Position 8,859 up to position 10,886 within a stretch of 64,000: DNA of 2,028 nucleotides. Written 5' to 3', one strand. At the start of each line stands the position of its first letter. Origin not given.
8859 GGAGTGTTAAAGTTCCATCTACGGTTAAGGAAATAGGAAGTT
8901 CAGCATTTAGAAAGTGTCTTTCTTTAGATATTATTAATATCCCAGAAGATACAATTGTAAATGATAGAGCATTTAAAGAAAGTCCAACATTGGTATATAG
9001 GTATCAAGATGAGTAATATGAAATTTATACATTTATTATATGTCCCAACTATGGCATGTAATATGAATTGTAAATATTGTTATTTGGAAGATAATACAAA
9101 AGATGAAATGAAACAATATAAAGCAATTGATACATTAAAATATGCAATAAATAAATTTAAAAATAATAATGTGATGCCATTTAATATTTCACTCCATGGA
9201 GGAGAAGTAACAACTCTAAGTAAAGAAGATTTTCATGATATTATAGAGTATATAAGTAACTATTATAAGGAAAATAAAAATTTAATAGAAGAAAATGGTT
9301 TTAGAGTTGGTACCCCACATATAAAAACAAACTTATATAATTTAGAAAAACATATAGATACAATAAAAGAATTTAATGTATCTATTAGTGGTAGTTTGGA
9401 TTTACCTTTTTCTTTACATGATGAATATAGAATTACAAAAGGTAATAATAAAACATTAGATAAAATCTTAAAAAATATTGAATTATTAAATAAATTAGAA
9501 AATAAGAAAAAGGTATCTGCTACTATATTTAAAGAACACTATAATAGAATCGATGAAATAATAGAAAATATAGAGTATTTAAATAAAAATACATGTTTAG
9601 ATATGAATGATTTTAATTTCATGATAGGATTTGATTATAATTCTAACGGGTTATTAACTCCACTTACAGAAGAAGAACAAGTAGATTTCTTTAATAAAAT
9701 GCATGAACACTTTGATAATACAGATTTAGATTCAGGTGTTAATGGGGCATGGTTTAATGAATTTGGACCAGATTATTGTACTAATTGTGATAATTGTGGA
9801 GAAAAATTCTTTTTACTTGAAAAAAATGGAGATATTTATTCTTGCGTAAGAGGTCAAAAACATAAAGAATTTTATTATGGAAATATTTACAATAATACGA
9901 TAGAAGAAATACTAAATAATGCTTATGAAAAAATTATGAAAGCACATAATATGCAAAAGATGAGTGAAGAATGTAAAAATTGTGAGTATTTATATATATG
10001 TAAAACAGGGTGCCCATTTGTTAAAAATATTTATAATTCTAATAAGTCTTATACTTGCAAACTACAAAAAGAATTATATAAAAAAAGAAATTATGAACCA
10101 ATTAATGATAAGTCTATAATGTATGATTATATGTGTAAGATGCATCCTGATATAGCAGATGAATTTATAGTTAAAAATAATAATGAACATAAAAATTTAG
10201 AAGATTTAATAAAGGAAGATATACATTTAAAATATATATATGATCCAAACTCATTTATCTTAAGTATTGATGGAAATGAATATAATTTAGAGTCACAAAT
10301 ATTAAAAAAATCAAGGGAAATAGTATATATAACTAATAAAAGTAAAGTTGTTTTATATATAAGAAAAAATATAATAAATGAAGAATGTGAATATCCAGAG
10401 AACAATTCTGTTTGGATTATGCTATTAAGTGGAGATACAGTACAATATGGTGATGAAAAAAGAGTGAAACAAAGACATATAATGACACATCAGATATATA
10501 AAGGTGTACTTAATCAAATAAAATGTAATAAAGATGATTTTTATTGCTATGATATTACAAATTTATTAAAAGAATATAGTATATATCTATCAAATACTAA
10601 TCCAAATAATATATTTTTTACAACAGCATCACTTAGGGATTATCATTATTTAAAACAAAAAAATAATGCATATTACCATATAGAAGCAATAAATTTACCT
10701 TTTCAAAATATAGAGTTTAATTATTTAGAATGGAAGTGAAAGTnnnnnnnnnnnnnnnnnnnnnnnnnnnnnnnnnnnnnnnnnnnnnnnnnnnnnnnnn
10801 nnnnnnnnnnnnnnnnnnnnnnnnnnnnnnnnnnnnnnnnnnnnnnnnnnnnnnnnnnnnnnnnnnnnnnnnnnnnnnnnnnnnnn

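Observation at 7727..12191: Self-contained four-gene operon: membrane LRR protein, rSAM/SPASM enzyme with extra C-terminal domain, poly-Asn-tailed protein, double zinc-ribbon membrane protein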

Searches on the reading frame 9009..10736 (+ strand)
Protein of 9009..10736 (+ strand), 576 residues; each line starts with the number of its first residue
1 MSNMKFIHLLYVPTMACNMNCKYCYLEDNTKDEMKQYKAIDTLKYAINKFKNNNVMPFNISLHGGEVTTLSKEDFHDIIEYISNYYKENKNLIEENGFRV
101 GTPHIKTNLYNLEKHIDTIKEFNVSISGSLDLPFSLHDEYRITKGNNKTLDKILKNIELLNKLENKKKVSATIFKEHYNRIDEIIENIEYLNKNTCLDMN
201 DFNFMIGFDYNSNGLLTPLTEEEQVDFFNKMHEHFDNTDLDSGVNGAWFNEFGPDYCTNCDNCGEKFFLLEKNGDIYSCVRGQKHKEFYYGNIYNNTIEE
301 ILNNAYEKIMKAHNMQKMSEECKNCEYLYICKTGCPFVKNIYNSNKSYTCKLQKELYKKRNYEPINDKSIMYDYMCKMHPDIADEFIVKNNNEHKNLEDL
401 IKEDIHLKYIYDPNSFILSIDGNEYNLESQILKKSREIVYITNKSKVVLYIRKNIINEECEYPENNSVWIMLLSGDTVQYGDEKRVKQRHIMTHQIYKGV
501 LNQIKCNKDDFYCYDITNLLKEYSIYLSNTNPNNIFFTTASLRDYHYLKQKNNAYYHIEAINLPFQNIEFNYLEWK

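Call 6: search_protein_families(library=pfam, proteins=[window:9009-10736:+], max_evalue=0.1)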
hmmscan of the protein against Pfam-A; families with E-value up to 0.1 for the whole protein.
window:9009-10736:+ (576 aa): 4 families
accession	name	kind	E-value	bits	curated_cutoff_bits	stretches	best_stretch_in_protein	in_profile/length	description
PF04055.27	Radical_SAM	-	2.1e-10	41.5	29.5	1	11-186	1-164/166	Radical SAM superfamily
PF13353.11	Fer4_12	-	9e-08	32.9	22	1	16-131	14-118/137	4Fe-4S single cluster domain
PF13186.11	SPASM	-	7.3e-06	26.6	21.5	1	260-326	1-67/67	Iron-sulfur cluster-binding domain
PF14365.11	Neprosin_AP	-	0.059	14.3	39.2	0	272-336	5-68/120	Neprosin activation peptide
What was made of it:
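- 9009..10739 (+): Radical SAM/SPASM enzyme (576 aa). The rSAM cluster motif CX3CX2C is at 9057-9080. The eight auxiliary-cluster Cys lie in 9777-10058. Pfam Radical_SAM, Fer4_12 and SPASM (call 6).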

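Call 7: search_protein_families(library=ncbifam, proteins=[window:9009-10736:+], max_evalue=0.1)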
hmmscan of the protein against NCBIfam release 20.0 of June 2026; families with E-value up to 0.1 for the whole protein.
window:9009-10736:+ (576 aa): 38 families (the best 25 are shown)
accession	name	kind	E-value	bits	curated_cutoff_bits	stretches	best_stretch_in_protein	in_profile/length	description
NF041298.1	rSAM_mat_DynA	equivalog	5.2e-28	98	450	1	13-357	7-346/356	dynobactin maturation radical SAM/SPASM protein DynA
TIGR03942.1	sulfatase_rSAM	equivalog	3.8e-26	92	349.45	1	14-360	8-353/363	anaerobic sulfatase maturase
TIGR04083.1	rSAM_pep_methan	hypoth_equivalog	7.6e-21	74.4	300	1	8-346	1-321/376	TIGR04083 family peptide-modifying radical SAM enzyme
TIGR03978.1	rSAM_paired_1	equivalog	4.9e-20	71.7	370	2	4-187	81-256/466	His-Xaa-Ser system radical SAM maturase HxsB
NF041718.1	rSAM_phane_AMC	equivalog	8e-20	71.1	425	2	6-191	5-178/362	cyclophane-forming radical SAM peptide maturase AmcB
NF047865.1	rSAM_PapB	equivalog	9.6e-20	71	340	1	14-344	10-325/330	PapB family radical SAM/SPASM ranthipeptide maturase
NF010308.0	PRK13745.1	equivalog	1.2e-19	70.5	484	2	247-358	267-379/412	anaerobic sulfatase-maturation protein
NF038005.1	rSAM_mat_DarE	equivalog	8.2e-19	67.7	650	1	13-341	80-406/432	darobactin maturation radical SAM/SPASM protein DarE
NF041300.1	rSAM_mat_DarW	exception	9.8e-19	67.5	650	1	11-341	45-372/415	radical SAM/SPASM peptide maturase DarW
NF038107.1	rSAM_NF038107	equivalog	7.3e-18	64.6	600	1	12-351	90-414/444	Cys-every-fifth radical SAM/SPASM peptide maturase CefB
TIGR04261.1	rSAM_GlyRichRpt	subfamily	3e-17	62.7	310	2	13-186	3-171/363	cyclophane-forming radical SAM/SPASM peptide maturase GrrM/OscB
NF041707.1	rSAM_YhhB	equivalog_domain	4.4e-17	62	445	2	16-171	11-163/369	cyclophane-forming radical SAM/SPASM peptide maturase YhhB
TIGR04163.1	rSAM_cobopep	equivalog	1.1e-14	54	375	2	263-351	316-406/428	peptide-modifying radical SAM enzyme CbpB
TIGR04334.1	rSAM_Clo7bot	equivalog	1.5e-13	50.2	600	1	7-346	90-415/440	radical SAM/SPASM domain Clo7bot peptide maturase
TIGR04085.1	rSAM_more_4Fe4S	domain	3.8e-12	46.5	27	1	263-350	4-93/93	SPASM domain-containing protein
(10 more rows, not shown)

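Call 8: search_protein_families(library=padloc, proteins=[window:9009-10736:+], max_evalue=0.1)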
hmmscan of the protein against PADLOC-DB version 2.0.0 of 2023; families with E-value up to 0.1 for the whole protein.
window:9009-10736:+ (576 aa): 0 families

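Call 9: find_homologous_proteins(query=window:9009-10736:+)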
Query window:9009-10736:+ (576 aa): 2265 proteins with E <= 0.001 among 8000 candidates; the best 120 are listed.
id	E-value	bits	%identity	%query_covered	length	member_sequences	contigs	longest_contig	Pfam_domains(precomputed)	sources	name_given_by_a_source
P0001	0.0e+0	1308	99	100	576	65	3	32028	PF13186.12,PF04055.28,PF13353.12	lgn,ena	-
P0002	2.0e-279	946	72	99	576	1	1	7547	PF04055.28,PF13353.12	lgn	-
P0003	2.5e-279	946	72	100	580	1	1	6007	PF04055.28,PF13353.12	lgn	-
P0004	1.5e-278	944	72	99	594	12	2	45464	PF13186.12,PF04055.28,PF13353.12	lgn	-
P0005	1.5e-278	944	72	99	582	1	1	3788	PF13186.12,PF04055.28,PF13353.12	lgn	-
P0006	2.4e-276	936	70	100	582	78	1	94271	PF13186.12,PF04055.28,PF13353.12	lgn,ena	-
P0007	7.7e-276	935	72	100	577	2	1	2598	PF13186.12,PF04055.28,PF13353.12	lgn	-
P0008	3.1e-275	933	71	99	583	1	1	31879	PF13186.12,PF04055.28,PF13353.12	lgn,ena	-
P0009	2.7e-274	929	70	99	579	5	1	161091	PF04055.28,PF13353.12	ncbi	-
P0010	4.3e-274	929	71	100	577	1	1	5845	PF13186.12,PF04055.28,PF13353.12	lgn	-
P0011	4.4e-274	929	71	100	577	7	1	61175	PF13186.12,PF04055.28,PF13353.12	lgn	-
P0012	5.7e-274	928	70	99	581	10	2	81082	PF13186.12,PF04055.28,PF13353.12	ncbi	-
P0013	2.4e-273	926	70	99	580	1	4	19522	PF13186.12,PF04055.28,PF13353.12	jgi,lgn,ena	jgi:uncharacterized protein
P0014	5.7e-273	925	70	99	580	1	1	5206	PF13186.12,PF04055.28,PF13353.12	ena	-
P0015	5.8e-273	925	70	99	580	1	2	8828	PF13186.12,PF04055.28,PF13353.12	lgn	-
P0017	7.9e-273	925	70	99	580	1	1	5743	PF13186.12,PF04055.28,PF13353.12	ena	-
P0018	9.5e-273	924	70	100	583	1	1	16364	PF13186.12,PF04055.28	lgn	-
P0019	1.1e-272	924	70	99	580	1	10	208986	PF13186.12,PF04055.28,PF13353.12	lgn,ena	-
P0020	1.3e-272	924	71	100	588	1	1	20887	PF13186.12,PF04055.28,PF13353.12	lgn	-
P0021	1.5e-272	924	70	99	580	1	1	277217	PF13186.12,PF04055.28,PF13353.12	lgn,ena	-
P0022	1.5e-272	924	70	99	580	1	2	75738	PF13186.12,PF04055.28,PF13353.12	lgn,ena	-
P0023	1.6e-272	924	70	99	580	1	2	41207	PF13186.12,PF04055.28,PF13353.12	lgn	-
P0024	1.7e-272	924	70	99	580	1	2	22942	PF13186.12,PF04055.28,PF13353.12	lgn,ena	-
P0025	2.2e-272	923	70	99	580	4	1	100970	PF13186.12,PF04055.28,PF13353.12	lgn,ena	-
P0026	2.2e-272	923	70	99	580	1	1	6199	PF13186.12,PF04055.28,PF13353.12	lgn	-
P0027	2.3e-272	923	70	99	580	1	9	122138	PF13186.12,PF04055.28,PF13353.12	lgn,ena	-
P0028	2.5e-272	923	70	99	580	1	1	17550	PF13186.12,PF04055.28,PF13353.12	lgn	-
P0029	2.8e-272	923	70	99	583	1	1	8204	PF13186.12,PF04055.28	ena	-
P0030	3.1e-272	923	70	99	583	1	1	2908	PF13186.12,PF04055.28,PF13353.12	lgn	-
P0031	3.5e-272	923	70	99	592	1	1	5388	PF13186.12,PF04055.28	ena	-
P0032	3.9e-272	922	70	100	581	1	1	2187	PF13186.12,PF04055.28,PF13353.12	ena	-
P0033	4.5e-272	922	69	99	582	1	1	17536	PF13186.12,PF04055.28,PF13353.12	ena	-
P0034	5.6e-272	922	70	99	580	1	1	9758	PF13186.12,PF04055.28,PF13353.12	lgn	-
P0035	5.9e-272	922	70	99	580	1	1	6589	PF13186.12,PF04055.28,PF13353.12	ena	-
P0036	6.0e-272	922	70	99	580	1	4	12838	PF13186.12,PF04055.28,PF13353.12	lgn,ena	-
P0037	7.2e-272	921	70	99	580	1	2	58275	PF13186.12,PF04055.28,PF13353.12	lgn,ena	-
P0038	7.7e-272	921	70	99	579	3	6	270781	PF13186.12,PF04055.28,PF13353.12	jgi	-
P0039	8.5e-272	921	70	99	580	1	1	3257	PF13186.12,PF04055.28,PF13353.12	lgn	-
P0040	9.7e-272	921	70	100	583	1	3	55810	PF13186.12,PF04055.28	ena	-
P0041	1.0e-271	921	70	99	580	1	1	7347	PF13186.12,PF04055.28,PF13353.12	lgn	-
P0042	1.2e-271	921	70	100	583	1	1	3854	PF13186.12,PF04055.28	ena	-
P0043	1.2e-271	921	70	99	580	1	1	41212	PF13186.12,PF04055.28,PF13353.12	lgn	-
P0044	1.3e-271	921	70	99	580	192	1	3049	PF13186.12,PF04055.28,PF13353.12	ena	-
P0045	1.5e-271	920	71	99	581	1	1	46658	PF13186.12,PF04055.28,PF13353.12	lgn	-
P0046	1.7e-271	920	71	99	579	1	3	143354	PF13186.12,PF04055.28,PF13353.12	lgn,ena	-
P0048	2.3e-271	920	70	99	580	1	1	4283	PF13186.12,PF04055.28,PF13353.12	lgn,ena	-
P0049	2.6e-271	920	70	99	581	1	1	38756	PF13186.12,PF04055.28,PF13353.12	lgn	-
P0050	3.1e-271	919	71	99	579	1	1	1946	PF13186.12,PF04055.28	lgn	-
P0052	3.9e-271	919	71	99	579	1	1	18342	PF13186.12,PF04055.28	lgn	-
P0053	4.3e-271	919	70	99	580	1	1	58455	PF13186.12,PF04055.28,PF13353.12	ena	-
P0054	4.4e-271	919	70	99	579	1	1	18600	PF13186.12,PF04055.28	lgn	-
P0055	4.9e-271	919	70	100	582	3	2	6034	PF13186.12,PF04055.28,PF13353.12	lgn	-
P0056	6.0e-271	918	70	99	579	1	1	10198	PF13186.12,PF04055.28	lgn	-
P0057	6.8e-271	918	69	100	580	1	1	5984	PF13186.12,PF04055.28,PF13353.12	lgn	-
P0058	8.9e-271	918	70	99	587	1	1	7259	PF13186.12,PF04055.28,PF13353.12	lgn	-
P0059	8.9e-271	918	70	100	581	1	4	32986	PF13186.12,PF04055.28,PF13353.12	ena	-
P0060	9.1e-271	918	71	99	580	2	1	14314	PF13186.12,PF04055.28,PF13353.12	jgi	-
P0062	1.2e-270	917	70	99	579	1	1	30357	PF13186.12,PF04055.28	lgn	-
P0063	1.3e-270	917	70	99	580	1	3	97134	PF13186.12,PF04055.28,PF13353.12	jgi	-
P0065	1.4e-270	917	69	100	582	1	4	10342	PF13186.12,PF04055.28,PF13353.12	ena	-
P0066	1.4e-270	917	69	100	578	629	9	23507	PF13186.12,PF04055.28,PF13353.12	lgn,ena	-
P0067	1.6e-270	917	70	100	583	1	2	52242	PF13186.12,PF04055.28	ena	-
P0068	1.6e-270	917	70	100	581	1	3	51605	PF13186.12,PF04055.28,PF13353.12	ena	-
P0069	1.7e-270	917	70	99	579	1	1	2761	PF13186.12,PF04055.28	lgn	-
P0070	2.1e-270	917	70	99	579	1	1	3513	PF13186.12,PF04055.28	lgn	-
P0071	2.3e-270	917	70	99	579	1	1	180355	PF13186.12,PF04055.28,PF13353.12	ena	-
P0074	2.8e-270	916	70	100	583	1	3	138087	PF13186.12,PF04055.28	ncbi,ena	-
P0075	3.5e-270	916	71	99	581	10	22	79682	PF13186.12,PF04055.28,PF13353.12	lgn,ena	-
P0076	3.6e-270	916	70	99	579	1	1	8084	PF13186.12,PF04055.28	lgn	-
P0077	3.8e-270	916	69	99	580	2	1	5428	PF13186.12,PF04055.28,PF13353.12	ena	-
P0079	3.9e-270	916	70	99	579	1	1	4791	PF13186.12,PF04055.28,PF13353.12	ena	-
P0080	4.0e-270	916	71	99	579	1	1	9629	PF13186.12,PF04055.28,PF13353.12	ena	-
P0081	4.0e-270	916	68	100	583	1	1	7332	PF13186.12,PF04055.28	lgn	-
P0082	4.0e-270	916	70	99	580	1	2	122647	PF13186.12,PF04055.28,PF13353.12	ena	-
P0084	4.2e-270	916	69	99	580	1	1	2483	PF13186.12,PF04055.28,PF13353.12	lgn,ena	-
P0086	5.1e-270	915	70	99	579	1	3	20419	PF13186.12,PF04055.28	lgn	-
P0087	5.1e-270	915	70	99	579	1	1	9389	PF13186.12,PF04055.28,PF13353.12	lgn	-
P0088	5.3e-270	915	70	99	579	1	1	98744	PF13186.12,PF04055.28,PF13353.12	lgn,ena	-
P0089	5.5e-270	915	70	99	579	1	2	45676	PF13186.12,PF04055.28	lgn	-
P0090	5.6e-270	915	69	99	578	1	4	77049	PF13186.12,PF04055.28,PF13353.12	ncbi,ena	-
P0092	7.4e-270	915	70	99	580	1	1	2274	PF13186.12,PF04055.28,PF13353.12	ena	-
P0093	7.6e-270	915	71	99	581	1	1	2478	PF13186.12,PF04055.28,PF13353.12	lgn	-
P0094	7.7e-270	915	70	99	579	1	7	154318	PF13186.12,PF04055.28,PF13353.12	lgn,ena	-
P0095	8.0e-270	915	69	99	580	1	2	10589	PF13186.12,PF04055.28,PF13353.12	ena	-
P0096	8.1e-270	915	70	99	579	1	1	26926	PF13186.12,PF04055.28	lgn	-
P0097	9.5e-270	914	70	99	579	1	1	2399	PF13186.12,PF04055.28,PF13353.12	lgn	-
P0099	1.4e-269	914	70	99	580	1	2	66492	PF13186.12,PF04055.28,PF13353.12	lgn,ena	-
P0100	1.4e-269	914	70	99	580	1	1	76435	PF13186.12,PF04055.28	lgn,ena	-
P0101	1.5e-269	914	70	99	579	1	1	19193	PF13186.12,PF04055.28,PF13353.12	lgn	-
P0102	1.6e-269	914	70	99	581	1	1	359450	PF13186.12,PF04055.28,PF13353.12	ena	-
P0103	1.7e-269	914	70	99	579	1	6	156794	PF13186.12,PF04055.28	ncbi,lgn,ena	-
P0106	2.4e-269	913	70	99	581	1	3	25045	PF13186.12,PF04055.28,PF13353.12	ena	-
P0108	2.5e-269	913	70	99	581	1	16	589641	PF13186.12,PF04055.28,PF13353.12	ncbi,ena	-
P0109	2.6e-269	913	69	99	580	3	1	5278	PF13186.12,PF04055.28,PF13353.12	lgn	-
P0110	2.8e-269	913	70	99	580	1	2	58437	PF13186.12,PF04055.28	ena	-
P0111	2.9e-269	913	70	99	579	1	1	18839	PF13186.12,PF04055.28,PF13353.12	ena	-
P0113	3.2e-269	913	70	99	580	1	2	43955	PF13186.12,PF04055.28,PF13353.12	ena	-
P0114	3.2e-269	913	70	99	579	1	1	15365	PF13186.12,PF04055.28,PF13353.12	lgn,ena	-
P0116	3.3e-269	913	70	99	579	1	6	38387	PF13186.12,PF04055.28,PF13353.12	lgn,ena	-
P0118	3.4e-269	913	70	99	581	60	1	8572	PF13186.12,PF04055.28,PF13353.12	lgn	-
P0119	3.4e-269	913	70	99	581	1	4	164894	PF13186.12,PF04055.28,PF13353.12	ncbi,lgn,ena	-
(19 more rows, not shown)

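Call 11: find_related_loci(query=window:9009-10736:+, collection=genome_contigs, flank=8000)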
Query window:9009-10736:+ (576 aa) in genome_contigs; peptide patterns used: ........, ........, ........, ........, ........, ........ (x = any residue, [..] = any of these).
339 stretches matched a pattern; 219 encode a relative of the query (tblastn E <= 1e-3); the best 80 are kept; 80 distinct loci.
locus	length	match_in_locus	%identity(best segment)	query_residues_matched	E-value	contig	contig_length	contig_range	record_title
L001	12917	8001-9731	71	1-574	0e+0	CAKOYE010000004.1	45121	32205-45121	MAG: uncultured Bacilli bacterium isolate REFINED_METABAT215_TOP10_CONTIGS_1500_ASSEMBLY_K77_MERGED__Hadza_PheChl_Fiber-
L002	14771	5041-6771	70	1-574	0e+0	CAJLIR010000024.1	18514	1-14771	MAG TPA_asm: uncultured Bacillales bacterium isolate ERR1600721-bin.53 genome assembly, contig: NODE_2326_length_18514_c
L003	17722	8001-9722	71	1-574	0e+0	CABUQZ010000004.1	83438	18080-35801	MAG TPA_asm: uncultured Clostridium sp. isolate MGYG-HGUT-04303 genome assembly, contig: GUT_GENOME265610_4, whole genom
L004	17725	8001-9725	70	3-574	0e+0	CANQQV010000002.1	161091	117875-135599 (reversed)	MAG: uncultured Bacilli bacterium isolate Lapin-008__bin54 genome assembly, contig: Lapin-008__NODE_70_length_161091_cov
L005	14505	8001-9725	70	3-574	0e+0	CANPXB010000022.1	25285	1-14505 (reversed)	MAG: uncultured Bacilli bacterium isolate Lapin-004__bin76 genome assembly, contig: Lapin-004__NODE_2359_length_25285_co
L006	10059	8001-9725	69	1-574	0e+0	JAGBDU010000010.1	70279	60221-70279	MAG: Clostridia bacterium isolate RGIG9027 Water_deer_Rectum-4__c1282, whole genome shotgun sequence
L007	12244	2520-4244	69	1-574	0e+0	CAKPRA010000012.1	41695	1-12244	MAG: uncultured Clostridia bacterium isolate REFINED_METABAT215_TOP10_CONTIGS_1500_ASSEMBLY_K77_MERGED__Hadza_MoBio_hadz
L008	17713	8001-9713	70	5-574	0e+0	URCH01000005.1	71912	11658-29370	uncultured Tenericutes bacterium isolate UMGS872 genome assembly, contig: NODE_44_length_71912_cov_6.54408, whole genome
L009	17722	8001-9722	70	5-574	0e+0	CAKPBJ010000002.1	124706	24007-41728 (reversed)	MAG: uncultured Bacilli bacterium isolate REFINED_METABAT215_TOP10_CONTIGS_1500_ASSEMBLY_K77_MERGED__Hadza_MoBio_hadza-A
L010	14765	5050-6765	70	3-574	0e+0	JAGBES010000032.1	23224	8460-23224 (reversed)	MAG: Bacilli bacterium isolate RGIG9051 Water_deer_Rectum-4__c3237, whole genome shotgun sequence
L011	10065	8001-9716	70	3-574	0e+0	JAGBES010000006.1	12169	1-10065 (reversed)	MAG: Bacilli bacterium isolate RGIG9051 Water_deer_Rectum-4__c324, whole genome shotgun sequence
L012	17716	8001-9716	69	5-574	0e+0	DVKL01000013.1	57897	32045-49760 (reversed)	MAG TPA_asm: Candidatus Faecimonas intestinavium isolate USAMLcec2-12447 USAMLcec2__C15053_L57897_SRR5280393, whole geno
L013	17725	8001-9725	70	2-574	0e+0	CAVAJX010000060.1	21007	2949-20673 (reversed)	bacterium isolate SRR8978371_cleanbin_000003 genome assembly, contig: Spades_SRR8978371_contig_80, whole genome shotgun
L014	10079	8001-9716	69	5-574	0e+0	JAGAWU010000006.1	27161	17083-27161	MAG: Bacilli bacterium isolate RGIG8845 Water_deer_Omasum-1__c26402, whole genome shotgun sequence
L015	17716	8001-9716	70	5-574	0e+0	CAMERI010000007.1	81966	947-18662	MAG: uncultured bacterium isolate SRR11489791_bin.18_metaWRAP_v1.3_MAG genome assembly, contig: ERZ11466804.167, whole g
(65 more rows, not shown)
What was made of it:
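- The cassette is inherited with about 70% enzyme identity across more than 200 species of one lineage, rather than sporadically (calls 9, 11).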

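Call 22: predict_structure(alignment_id=A1)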
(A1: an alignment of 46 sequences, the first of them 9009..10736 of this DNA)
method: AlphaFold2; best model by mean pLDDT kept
length: 576 residues; sequences in the alignment: 46
mean_pLDDT: 82.9   pTM: 0.68
mean pLDDT of the five models: 82.9, 80.8, 79.0, 77.4, 68.0
residues with pLDDT >= 90: 206; 70-90: 280; 50-70: 79; < 50: 11
segments of 3 or more residues with pLDDT < 50: 258-262
pLDDT, mean of each block of 10 residues (from residue 1): 75 83 63 69 96 91 78 94 95 85 85 90 88 88 86 90 79 93 96 91 81 82 95 96 89 59 67 82 71 94 85 79 86 65 78 90 82 79 74 63 78 88 87 76 93 82 78 87 76 92 92 94 90 90 79 64 76 67
secondary structure, 60 per line:
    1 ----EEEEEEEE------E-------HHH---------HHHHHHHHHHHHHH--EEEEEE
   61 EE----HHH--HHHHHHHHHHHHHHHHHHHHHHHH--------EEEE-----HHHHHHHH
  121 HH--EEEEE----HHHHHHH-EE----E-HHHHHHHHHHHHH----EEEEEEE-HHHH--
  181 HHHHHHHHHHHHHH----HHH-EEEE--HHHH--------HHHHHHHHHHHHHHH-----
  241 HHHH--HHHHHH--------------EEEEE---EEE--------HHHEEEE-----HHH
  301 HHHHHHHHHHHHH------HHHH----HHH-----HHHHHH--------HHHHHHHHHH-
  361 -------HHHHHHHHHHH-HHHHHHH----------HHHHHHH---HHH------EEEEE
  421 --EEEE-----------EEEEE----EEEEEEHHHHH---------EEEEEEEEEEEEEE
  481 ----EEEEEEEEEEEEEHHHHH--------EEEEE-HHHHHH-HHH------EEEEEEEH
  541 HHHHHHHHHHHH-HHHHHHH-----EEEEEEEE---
elements in order: E5-12 H39-52 E55-62 H72-95 E104-107 H113-122 E125-129 H134-140 H150-162 E167-173 H175-178 H181-194 E203-206 H209-212 H221-235 H241-244 H247-252 E267-271 E275-277 E289-292 H298-313 H320-323 H336-341 H350-359 H368-378 H380-386 H397-403 E416-420 E423-426 E438-442 E447-452 H453-457 E467-480 E485-497 H498-502 E511-515 H517-522 E533-539 H540-552 H554-560 E566-573
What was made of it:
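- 9009..10739 (+): Model pLDDT 82.9 (call 22).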
